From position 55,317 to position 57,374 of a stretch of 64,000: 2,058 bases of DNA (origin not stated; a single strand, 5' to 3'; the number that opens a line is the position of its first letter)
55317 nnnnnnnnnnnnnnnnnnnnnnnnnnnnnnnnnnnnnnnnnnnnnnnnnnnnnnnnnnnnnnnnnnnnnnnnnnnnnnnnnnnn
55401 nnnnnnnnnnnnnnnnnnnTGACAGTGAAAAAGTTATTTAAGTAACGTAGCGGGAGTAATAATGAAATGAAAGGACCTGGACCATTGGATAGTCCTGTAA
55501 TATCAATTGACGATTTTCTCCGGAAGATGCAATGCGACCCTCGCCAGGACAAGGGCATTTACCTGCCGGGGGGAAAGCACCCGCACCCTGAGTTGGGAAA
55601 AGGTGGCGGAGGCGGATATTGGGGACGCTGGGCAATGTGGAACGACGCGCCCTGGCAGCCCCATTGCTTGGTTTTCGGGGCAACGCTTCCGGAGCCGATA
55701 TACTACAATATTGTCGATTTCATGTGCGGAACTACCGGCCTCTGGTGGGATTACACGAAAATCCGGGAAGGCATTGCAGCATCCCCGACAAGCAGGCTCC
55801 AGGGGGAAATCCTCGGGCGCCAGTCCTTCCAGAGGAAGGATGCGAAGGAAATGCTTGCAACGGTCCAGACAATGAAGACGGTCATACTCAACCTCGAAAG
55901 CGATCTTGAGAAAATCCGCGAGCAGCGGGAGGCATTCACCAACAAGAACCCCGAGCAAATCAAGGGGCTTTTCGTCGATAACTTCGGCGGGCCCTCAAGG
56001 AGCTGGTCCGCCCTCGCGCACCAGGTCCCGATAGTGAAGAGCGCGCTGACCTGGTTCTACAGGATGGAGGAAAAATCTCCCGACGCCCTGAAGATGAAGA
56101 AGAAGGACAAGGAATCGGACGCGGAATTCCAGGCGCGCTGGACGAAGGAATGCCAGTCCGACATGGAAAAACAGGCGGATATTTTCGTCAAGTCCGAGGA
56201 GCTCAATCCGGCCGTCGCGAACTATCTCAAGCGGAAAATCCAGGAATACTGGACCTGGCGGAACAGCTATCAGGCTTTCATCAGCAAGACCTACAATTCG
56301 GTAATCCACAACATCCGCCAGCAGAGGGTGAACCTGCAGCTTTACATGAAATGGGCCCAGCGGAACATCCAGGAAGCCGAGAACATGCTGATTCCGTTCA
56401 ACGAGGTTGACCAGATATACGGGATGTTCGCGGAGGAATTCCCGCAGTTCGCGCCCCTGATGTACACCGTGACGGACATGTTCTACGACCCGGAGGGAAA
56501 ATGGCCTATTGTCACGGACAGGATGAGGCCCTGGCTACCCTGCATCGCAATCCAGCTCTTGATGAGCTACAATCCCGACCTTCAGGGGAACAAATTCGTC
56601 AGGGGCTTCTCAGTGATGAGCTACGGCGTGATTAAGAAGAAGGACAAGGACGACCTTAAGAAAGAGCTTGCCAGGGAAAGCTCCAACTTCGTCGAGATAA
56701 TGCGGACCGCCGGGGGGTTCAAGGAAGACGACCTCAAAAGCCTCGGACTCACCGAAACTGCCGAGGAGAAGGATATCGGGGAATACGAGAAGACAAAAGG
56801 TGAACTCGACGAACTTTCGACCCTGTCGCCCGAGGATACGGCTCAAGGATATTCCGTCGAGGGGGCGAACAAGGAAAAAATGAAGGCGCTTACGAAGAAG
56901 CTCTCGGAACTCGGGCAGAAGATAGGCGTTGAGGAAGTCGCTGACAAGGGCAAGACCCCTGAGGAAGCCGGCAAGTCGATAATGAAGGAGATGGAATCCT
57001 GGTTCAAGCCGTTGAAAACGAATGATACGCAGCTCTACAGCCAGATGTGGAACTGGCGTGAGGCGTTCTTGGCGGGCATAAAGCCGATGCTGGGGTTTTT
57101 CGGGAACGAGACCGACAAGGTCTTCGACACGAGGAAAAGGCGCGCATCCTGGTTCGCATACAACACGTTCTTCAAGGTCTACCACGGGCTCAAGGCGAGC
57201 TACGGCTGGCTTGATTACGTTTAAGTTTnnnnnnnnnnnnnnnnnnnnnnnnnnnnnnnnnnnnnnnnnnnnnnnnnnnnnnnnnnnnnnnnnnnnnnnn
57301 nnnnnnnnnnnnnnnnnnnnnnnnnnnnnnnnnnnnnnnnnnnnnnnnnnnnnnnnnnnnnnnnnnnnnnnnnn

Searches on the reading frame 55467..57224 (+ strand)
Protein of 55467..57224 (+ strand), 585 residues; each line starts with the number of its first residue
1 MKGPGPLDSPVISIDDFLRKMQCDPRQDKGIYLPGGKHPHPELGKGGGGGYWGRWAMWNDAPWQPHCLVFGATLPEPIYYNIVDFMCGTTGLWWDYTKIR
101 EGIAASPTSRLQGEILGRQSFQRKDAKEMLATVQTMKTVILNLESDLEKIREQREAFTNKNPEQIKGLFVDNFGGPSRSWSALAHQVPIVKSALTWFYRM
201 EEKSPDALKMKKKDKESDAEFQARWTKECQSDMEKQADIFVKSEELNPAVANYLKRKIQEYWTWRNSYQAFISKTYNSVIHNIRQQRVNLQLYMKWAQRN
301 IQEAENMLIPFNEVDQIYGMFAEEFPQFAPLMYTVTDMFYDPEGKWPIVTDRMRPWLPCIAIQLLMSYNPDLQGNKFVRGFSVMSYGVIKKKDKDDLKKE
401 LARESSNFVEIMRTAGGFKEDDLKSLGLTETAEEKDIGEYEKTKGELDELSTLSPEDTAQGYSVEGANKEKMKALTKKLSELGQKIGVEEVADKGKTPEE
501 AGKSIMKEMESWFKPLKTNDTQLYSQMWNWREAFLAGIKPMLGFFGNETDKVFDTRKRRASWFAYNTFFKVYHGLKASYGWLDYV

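Call 25: search_protein_families(library=pfam, proteins=[window:55467-57224:+], max_evalue=0.01)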
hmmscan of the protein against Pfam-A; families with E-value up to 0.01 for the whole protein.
window:55467-57224:+ (585 aa): 0 families

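Call 52: search_protein_families(library=ncbifam, proteins=[window:55467-57224:+], max_evalue=1)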
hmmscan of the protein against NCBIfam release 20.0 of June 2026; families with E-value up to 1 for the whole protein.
window:55467-57224:+ (585 aa): 1 family
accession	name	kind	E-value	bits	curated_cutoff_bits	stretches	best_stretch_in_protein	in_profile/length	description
NF053689.1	BamJ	equivalog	0.085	13.1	100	1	257-313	28-84/184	BamJ family beta-barrel-assembly machinery protein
